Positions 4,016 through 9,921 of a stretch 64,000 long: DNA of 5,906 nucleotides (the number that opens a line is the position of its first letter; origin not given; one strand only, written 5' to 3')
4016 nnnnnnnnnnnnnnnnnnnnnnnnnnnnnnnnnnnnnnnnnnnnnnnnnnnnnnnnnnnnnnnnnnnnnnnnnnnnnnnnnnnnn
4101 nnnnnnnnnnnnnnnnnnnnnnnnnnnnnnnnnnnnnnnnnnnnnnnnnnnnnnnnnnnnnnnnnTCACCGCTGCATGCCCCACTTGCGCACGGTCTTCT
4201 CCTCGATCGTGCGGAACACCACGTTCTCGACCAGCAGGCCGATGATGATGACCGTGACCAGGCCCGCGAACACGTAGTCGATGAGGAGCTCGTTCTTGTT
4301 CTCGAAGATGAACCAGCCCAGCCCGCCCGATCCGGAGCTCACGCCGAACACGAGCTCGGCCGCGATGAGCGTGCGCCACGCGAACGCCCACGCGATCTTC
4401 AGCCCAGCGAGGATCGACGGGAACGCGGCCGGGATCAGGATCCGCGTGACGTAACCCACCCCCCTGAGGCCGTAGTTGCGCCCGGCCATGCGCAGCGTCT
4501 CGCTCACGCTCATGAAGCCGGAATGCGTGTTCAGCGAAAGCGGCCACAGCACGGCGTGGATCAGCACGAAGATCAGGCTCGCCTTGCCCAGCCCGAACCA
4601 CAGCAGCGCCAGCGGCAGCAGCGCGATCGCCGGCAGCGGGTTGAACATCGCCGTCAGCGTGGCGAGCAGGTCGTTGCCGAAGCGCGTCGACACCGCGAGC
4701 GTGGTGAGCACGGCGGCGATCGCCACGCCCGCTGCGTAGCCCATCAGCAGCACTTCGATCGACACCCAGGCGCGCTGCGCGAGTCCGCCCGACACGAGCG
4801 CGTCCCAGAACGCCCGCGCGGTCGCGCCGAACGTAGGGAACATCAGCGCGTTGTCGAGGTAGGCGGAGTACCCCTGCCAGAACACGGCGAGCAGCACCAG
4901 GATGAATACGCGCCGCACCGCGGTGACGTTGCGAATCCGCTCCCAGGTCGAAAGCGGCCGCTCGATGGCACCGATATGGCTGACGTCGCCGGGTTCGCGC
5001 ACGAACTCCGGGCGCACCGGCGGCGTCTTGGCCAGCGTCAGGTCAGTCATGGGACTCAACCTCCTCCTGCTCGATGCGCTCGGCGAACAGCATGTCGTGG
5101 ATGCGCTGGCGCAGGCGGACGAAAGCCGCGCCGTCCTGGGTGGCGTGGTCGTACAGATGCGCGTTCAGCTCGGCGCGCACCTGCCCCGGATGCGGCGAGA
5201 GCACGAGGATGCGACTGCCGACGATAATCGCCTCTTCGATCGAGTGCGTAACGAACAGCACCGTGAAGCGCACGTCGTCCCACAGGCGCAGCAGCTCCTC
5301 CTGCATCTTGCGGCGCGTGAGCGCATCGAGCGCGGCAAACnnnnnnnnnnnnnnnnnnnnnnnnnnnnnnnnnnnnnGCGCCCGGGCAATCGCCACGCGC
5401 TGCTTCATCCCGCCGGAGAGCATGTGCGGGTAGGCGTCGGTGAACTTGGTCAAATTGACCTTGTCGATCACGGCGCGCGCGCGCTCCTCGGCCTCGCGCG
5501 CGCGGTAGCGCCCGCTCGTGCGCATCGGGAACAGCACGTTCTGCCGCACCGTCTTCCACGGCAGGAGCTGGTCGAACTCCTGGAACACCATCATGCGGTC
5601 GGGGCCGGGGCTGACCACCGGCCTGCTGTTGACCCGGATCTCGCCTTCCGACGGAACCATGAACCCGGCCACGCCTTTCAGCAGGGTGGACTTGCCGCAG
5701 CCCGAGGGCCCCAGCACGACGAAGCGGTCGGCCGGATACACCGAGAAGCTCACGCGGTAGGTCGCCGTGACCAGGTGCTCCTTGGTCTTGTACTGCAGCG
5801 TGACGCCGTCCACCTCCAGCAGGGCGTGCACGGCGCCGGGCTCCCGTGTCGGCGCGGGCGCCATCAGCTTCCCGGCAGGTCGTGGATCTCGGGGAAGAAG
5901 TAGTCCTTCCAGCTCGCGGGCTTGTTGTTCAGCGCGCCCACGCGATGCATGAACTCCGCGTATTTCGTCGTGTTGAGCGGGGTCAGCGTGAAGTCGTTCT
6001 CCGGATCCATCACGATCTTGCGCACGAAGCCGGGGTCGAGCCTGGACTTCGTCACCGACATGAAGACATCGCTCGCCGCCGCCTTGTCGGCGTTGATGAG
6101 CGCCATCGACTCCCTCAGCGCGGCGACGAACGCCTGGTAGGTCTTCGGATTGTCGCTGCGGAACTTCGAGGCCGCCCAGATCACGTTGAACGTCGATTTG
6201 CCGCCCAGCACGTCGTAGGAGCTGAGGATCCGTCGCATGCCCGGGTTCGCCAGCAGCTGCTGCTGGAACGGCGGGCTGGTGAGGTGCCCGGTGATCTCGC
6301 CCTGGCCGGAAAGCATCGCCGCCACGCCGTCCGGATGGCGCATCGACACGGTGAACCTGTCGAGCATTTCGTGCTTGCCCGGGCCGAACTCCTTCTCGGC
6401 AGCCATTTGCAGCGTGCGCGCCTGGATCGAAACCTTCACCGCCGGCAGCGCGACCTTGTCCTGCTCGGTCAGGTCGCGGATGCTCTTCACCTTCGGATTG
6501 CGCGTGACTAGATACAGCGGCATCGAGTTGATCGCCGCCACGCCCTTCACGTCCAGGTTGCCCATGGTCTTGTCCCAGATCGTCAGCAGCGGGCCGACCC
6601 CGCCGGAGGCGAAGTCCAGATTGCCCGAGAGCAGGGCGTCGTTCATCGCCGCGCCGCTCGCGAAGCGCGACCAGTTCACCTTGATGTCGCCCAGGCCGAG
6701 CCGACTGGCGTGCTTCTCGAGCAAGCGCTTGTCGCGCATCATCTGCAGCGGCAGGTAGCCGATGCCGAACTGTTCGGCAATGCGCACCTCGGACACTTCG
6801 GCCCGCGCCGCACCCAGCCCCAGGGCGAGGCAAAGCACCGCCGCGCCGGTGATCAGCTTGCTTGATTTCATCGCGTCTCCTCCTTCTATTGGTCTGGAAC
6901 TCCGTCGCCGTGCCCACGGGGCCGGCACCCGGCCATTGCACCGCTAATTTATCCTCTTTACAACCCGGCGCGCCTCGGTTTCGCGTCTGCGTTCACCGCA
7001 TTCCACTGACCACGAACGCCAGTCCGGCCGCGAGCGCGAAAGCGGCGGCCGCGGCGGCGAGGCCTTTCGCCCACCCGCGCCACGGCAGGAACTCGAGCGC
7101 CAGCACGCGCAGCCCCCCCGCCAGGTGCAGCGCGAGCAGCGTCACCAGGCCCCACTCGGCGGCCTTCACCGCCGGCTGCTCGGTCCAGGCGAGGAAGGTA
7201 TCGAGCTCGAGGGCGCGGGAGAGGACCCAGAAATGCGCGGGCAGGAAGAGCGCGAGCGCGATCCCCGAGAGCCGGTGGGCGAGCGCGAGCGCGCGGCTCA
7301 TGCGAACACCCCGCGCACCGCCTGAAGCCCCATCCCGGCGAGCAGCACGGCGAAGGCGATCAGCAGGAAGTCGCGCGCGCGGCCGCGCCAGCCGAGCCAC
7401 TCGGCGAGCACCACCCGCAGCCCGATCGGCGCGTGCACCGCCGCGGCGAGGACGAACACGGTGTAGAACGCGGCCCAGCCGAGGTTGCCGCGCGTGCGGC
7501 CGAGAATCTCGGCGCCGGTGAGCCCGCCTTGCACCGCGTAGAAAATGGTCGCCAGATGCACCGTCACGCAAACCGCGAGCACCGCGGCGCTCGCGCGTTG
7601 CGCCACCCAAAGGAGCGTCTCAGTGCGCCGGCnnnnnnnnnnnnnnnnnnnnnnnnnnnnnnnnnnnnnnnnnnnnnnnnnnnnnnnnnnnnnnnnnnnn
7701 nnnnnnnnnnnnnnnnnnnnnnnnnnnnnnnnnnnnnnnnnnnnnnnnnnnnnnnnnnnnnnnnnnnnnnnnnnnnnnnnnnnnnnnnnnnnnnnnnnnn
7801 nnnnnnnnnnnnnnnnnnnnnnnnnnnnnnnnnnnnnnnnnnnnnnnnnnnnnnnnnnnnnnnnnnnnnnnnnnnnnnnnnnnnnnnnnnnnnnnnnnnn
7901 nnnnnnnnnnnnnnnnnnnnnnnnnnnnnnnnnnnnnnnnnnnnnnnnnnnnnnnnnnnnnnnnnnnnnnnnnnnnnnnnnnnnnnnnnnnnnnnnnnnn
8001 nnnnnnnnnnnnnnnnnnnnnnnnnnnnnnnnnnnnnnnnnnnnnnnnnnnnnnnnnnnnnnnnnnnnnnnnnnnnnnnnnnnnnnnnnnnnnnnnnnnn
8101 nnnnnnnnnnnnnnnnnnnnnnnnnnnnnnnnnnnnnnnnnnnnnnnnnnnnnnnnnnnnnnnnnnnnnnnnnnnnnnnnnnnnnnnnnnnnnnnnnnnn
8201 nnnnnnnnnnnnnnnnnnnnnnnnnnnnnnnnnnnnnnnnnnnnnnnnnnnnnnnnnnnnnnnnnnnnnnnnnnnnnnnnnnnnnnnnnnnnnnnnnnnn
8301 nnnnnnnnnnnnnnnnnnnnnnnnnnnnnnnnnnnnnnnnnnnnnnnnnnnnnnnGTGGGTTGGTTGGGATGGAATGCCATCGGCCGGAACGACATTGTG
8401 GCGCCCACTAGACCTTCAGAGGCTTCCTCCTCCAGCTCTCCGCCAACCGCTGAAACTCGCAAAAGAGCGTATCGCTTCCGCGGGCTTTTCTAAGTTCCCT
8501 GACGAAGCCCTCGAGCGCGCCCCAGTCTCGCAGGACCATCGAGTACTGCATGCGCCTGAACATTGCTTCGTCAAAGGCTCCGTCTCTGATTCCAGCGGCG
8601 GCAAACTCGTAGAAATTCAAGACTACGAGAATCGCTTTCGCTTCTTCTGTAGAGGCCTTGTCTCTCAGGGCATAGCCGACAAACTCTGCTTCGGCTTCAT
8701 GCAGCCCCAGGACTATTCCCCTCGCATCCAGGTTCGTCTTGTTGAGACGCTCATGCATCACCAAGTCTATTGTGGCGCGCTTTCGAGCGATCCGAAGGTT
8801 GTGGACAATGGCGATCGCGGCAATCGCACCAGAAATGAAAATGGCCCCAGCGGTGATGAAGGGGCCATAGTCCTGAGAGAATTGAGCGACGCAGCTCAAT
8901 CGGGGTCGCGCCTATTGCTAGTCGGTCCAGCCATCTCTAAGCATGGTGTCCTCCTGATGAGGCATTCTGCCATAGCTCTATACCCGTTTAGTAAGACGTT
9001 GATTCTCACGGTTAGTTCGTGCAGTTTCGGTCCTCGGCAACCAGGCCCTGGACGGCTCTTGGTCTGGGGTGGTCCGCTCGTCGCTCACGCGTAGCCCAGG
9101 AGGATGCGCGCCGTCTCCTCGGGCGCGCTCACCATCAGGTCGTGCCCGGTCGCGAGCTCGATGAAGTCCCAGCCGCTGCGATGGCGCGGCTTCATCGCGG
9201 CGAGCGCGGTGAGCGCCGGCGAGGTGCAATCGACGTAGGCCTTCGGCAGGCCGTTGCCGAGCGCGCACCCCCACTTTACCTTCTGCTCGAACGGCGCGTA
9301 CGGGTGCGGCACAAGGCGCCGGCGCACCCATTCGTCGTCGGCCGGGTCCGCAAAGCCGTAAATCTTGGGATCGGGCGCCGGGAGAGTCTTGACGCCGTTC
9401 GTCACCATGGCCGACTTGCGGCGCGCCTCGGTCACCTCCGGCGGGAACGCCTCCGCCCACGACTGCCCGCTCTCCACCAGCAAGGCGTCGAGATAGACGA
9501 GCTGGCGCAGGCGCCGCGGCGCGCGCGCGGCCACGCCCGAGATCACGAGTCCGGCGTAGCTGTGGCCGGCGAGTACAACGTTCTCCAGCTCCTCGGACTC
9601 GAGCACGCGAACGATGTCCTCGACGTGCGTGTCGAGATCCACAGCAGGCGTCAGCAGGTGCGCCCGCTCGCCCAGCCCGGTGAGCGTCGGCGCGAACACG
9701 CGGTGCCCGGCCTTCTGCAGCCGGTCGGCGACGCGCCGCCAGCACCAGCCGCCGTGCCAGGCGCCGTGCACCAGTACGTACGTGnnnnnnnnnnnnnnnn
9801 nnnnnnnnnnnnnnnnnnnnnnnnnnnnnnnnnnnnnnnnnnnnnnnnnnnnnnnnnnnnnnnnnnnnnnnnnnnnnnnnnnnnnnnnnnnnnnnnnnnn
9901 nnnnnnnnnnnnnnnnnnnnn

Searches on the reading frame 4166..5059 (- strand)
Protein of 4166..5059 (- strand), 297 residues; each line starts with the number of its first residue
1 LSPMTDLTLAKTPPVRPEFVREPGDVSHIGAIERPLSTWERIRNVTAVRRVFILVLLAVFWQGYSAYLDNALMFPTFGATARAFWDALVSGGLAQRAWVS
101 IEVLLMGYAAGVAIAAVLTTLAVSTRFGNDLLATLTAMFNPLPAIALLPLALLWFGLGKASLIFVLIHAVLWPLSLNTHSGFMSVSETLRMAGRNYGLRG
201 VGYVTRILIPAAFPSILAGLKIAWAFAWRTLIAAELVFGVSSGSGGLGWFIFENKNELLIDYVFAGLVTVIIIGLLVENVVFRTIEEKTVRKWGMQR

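Call 38: search_protein_families(library=pfam, proteins=[window:4166-5059:-], max_evalue=0.001)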
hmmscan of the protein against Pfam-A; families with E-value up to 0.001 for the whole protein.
window:4166-5059:- (297 aa): 1 family
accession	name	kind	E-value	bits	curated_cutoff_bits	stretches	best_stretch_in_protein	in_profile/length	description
PF00528.27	BPD_transp_1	-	1.9e-13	51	26.4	1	115-278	9-172/184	Binding-protein-dependent transport system inner membrane component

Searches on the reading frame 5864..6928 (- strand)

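Call 36: search_protein_families(library=pfam, proteins=[window:5864-6928:-], max_evalue=0.001)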
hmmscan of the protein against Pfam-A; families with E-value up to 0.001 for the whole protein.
window:5864-6928:- (354 aa): 2 families
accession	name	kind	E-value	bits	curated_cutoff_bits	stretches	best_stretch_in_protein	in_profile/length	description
PF13379.11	NMT1_2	-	5.6e-10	39.9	24.7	1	43-287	3-246/252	NMT1-like family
PF03180.19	Lipoprotein_9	-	0.00023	20.8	27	1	68-177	12-117/236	NlpA lipoprotein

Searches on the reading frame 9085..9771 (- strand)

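Call 36: search_protein_families(library=pfam, proteins=[window:9085-9771:-], max_evalue=0.001)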
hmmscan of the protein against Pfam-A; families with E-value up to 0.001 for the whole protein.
window:9085-9771:- (228 aa): 3 families
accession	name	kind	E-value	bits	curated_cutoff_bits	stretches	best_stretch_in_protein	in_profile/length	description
PF12697.13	Abhydrolase_6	-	9.6e-20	72.6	26.3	1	2-222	5-216/217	Alpha/beta hydrolase family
PF00561.26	Abhydrolase_1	-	2.2e-10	41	25.8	1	2-110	7-114/245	alpha/beta hydrolase fold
PF12146.15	Hydrolase_4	-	5.9e-06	26.2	27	1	2-99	11-112/239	Serine aminopeptidase, S33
